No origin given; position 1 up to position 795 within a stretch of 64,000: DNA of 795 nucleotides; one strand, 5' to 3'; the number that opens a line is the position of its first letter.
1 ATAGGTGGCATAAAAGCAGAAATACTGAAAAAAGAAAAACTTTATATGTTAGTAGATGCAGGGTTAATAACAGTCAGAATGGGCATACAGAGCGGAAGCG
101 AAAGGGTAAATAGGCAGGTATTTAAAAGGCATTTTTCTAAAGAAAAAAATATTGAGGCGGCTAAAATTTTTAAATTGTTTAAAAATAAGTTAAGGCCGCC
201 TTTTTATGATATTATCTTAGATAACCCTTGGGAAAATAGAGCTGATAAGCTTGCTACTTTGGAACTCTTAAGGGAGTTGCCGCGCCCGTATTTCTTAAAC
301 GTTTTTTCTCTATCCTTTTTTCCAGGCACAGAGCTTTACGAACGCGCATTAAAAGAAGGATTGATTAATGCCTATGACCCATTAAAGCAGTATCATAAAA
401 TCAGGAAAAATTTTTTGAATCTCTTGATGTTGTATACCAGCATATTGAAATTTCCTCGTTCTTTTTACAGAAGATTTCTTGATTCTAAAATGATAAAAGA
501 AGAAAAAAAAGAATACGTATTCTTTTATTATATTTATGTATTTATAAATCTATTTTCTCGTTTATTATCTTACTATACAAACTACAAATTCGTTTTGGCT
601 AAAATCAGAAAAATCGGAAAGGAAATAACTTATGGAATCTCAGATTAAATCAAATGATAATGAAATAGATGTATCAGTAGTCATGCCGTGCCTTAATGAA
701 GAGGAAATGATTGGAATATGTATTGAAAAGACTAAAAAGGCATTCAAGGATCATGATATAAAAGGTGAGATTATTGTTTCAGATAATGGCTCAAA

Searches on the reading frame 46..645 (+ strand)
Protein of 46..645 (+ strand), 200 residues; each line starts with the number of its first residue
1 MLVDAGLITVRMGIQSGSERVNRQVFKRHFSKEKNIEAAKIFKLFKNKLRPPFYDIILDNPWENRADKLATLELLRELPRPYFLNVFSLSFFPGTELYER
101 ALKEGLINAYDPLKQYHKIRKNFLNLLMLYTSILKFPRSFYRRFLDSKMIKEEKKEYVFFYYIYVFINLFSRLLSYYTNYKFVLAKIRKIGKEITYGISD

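Call 69: search_protein_families(library=pfam, alignment_id=A5, max_evalue=0.00001)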
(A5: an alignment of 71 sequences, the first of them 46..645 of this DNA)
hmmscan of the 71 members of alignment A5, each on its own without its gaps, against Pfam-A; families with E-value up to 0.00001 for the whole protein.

A. member 1, window:46-645:+ (200 aa): 0 families

B. families by the number of members that match (of 71 scanned): 85 families (the first 25 are shown)
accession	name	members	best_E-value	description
PF13489.12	Methyltransf_23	8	3.9e-25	Methyltransferase domain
PF08241.18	Methyltransf_11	8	1e-22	Methyltransferase domain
PF13649.12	Methyltransf_25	8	2.4e-19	Methyltransferase domain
PF13847.12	Methyltransf_31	8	2.5e-16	Methyltransferase domain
PF08242.18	Methyltransf_12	8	2.4e-14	Methyltransferase domain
PF13692.12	Glyco_trans_1_4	7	2.2e-33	Glycosyl transferases group 1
PF00534.26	Glycos_transf_1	6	2.5e-39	Glycosyl transferases group 1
PF16363.11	GDP_Man_Dehyd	5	6.3e-62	GDP-mannose 4,6 dehydratase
PF01370.27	Epimerase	5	3.3e-61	NAD dependent epimerase/dehydratase family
PF00535.33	Glycos_transf_2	5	3.4e-32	Glycosyl transferase family 2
PF01073.25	3Beta_HSD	5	3.8e-25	3-beta hydroxysteroid dehydrogenase/isomerase family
PF13439.12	Glyco_transf_4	5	6.3e-21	Glycosyltransferase Family 4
PF02719.21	Polysacc_synt_2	5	2.2e-19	Polysaccharide biosynthesis protein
PF07993.18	NAD_binding_4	5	4.2e-13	Male sterility protein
PF04321.23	RmlD_sub_bind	4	1.3e-74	RmlD substrate binding domain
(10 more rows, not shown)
